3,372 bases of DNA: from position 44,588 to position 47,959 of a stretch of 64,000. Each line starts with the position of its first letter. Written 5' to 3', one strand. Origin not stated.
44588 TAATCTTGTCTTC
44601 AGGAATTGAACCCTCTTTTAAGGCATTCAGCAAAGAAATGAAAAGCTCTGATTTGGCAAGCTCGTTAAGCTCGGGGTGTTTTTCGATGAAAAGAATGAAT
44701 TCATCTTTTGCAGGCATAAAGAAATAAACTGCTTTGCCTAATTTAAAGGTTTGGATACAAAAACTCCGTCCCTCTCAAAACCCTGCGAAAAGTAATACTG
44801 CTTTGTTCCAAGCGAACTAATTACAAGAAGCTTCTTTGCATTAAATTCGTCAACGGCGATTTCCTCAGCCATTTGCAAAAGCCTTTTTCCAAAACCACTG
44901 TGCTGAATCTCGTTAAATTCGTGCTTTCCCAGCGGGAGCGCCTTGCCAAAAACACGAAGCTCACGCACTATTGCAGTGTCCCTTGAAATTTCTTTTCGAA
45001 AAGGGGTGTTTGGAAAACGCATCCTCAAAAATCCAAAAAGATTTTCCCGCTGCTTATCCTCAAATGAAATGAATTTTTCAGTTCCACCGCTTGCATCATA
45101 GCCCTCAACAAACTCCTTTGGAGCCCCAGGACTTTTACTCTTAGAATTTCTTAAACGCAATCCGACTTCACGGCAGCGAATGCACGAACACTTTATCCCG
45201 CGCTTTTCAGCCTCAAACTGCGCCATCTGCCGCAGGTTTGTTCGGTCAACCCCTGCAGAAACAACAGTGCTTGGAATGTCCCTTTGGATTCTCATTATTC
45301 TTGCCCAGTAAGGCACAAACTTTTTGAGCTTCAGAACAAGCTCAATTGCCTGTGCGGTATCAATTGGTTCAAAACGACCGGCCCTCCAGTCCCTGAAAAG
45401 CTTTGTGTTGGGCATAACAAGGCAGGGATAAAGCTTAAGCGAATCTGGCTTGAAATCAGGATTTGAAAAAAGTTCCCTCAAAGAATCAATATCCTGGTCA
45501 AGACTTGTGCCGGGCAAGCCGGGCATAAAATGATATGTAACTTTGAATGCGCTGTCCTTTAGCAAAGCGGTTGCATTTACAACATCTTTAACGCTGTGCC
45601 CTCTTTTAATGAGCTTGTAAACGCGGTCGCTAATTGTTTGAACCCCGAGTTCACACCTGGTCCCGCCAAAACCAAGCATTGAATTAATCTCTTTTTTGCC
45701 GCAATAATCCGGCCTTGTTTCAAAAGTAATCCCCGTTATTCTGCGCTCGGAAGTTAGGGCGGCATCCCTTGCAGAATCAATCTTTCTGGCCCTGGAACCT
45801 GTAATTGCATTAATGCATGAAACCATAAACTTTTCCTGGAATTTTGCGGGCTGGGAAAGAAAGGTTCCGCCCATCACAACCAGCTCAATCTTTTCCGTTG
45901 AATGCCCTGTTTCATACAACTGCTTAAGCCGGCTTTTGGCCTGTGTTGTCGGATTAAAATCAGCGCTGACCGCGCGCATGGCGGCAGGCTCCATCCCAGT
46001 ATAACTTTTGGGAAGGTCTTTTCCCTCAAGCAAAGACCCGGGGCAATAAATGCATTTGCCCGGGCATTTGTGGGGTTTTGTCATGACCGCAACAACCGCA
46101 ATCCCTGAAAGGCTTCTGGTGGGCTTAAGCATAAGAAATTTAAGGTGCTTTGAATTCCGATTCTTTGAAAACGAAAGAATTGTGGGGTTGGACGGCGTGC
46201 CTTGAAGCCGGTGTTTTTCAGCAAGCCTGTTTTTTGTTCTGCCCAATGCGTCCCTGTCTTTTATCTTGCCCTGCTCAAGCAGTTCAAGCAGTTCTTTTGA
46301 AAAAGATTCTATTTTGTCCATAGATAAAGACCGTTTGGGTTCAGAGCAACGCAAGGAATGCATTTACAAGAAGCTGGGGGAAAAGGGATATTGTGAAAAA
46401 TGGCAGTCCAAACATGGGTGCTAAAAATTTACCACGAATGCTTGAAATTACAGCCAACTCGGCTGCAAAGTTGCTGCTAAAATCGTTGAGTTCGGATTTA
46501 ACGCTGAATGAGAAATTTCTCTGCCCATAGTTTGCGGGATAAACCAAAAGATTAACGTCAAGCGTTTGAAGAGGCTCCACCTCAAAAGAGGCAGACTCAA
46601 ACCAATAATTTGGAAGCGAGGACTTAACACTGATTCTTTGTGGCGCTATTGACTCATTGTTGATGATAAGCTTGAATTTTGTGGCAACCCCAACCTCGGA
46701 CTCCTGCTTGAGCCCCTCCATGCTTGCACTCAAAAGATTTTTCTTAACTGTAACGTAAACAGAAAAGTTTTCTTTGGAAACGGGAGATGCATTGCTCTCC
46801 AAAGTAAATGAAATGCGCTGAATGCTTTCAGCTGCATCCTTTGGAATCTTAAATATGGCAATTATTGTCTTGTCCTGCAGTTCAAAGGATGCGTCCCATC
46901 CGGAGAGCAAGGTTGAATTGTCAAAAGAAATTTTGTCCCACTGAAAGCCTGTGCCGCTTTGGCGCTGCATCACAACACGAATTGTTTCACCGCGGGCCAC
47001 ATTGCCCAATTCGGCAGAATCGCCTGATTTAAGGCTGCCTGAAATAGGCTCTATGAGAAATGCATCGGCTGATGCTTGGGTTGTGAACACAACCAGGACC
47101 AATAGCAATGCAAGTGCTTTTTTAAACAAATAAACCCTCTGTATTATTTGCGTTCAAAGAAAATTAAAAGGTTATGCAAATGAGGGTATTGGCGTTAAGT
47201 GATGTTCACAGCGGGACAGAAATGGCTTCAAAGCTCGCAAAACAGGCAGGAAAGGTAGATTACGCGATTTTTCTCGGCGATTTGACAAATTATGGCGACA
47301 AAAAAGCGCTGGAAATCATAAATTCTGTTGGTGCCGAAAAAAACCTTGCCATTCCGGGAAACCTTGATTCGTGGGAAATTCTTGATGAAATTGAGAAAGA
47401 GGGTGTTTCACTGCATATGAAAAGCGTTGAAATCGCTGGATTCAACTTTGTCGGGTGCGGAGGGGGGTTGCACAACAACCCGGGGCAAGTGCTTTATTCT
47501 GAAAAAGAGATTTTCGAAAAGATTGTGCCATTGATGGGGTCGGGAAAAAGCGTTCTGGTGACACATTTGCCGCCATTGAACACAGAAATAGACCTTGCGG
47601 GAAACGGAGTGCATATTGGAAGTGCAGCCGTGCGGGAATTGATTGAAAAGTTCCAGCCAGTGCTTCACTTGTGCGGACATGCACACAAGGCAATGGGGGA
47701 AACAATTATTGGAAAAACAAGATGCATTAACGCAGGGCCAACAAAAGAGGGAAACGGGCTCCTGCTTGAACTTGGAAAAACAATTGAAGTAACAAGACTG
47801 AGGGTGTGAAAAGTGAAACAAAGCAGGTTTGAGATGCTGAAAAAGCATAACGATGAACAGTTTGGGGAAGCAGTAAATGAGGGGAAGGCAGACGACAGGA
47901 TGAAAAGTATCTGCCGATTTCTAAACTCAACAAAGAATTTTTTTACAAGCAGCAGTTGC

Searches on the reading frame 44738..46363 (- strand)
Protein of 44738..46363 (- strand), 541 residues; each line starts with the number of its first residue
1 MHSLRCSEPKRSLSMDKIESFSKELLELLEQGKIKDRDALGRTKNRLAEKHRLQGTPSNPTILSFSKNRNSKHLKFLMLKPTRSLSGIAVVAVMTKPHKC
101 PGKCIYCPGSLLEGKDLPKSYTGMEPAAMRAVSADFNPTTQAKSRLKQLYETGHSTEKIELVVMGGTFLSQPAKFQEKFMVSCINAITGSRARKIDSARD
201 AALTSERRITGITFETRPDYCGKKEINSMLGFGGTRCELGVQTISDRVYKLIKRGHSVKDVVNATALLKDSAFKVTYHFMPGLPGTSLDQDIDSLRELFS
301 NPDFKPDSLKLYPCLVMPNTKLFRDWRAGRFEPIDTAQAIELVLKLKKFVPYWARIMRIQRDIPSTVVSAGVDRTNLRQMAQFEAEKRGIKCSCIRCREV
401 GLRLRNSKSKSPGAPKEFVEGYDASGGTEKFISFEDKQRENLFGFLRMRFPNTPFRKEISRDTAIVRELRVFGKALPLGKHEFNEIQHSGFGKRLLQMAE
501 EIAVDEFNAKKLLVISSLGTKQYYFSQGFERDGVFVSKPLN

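Call 22: search_protein_families(library=pfam, proteins=[window:44738-46363:-], max_evalue=0.001)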
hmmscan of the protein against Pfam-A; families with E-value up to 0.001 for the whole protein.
window:44738-46363:- (541 aa): 3 families
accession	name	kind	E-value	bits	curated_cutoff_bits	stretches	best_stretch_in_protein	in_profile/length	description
PF16199.10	Radical_SAM_C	-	2.9e-19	69.4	31.9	1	306-385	1-81/85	Radical_SAM C-terminal domain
PF04055.27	Radical_SAM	-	5.5e-16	59.6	29.5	1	98-290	5-158/166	Radical SAM superfamily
PF23613.1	ELP3_N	-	6.9e-06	26.3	27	1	22-84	5-69/70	ELP3 N-terminal domain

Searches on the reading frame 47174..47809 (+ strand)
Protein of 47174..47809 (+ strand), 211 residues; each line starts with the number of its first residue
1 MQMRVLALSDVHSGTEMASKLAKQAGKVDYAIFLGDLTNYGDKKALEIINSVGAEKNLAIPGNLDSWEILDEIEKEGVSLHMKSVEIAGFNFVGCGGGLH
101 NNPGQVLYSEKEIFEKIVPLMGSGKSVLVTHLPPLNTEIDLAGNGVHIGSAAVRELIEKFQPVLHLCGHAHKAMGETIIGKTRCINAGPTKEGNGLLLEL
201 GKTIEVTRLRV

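Call 33: search_protein_families(library=pfam, proteins=[window:47174-47809:+], max_evalue=0.01)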
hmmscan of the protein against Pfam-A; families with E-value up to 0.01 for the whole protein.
window:47174-47809:+ (211 aa): 3 families
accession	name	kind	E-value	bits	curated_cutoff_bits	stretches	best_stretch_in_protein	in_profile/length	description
PF00149.33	Metallophos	-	1.1e-13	52.5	21.5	1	3-172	1-190/191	Calcineurin-like phosphoesterase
PF12850.12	Metallophos_2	-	1.7e-11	44.8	27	1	3-191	1-136/154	Calcineurin-like phosphoesterase superfamily domain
PF14582.11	Metallophos_3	-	4.1e-11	43.1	28.2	1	115-200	165-249/259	Metallophosphoesterase, calcineurin superfamily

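Call 35: search_protein_families(library=ncbifam, proteins=[window:47174-47809:+], max_evalue=0.01)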
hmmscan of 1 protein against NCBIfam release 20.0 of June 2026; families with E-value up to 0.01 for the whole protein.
window:47174-47809:+ (211 aa): 3 families
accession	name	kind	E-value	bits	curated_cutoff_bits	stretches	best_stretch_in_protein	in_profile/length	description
TIGR00040.1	yfcE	subfamily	5.8e-06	26.5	56.25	1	3-97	1-86/158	YfcE family phosphodiesterase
TIGR03729.1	acc_ester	subfamily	0.0014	18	148.25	0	147-183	195-231/239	putative phosphoesterase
NF006988.0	PRK09453.1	equivalog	0.0054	16.6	117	0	3-46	1-46/183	phosphodiesterase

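Call 36: search_solved_structures(query=window:47174-47809:+, max_evalue=0.01)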
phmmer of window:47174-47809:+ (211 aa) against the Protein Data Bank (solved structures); distinct sequences matched with E-value up to 0.01: 3.
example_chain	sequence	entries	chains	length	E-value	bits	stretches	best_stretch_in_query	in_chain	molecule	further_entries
2yvt_A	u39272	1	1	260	0.00026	24.3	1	118-201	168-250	Hypothetical protein aq_1956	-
3rl4_A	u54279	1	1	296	0.0022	21.3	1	83-188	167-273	Metallophosphoesterase MPPED2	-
3rqz_A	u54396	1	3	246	0.0024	21.2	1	3-69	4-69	Metallophosphoesterase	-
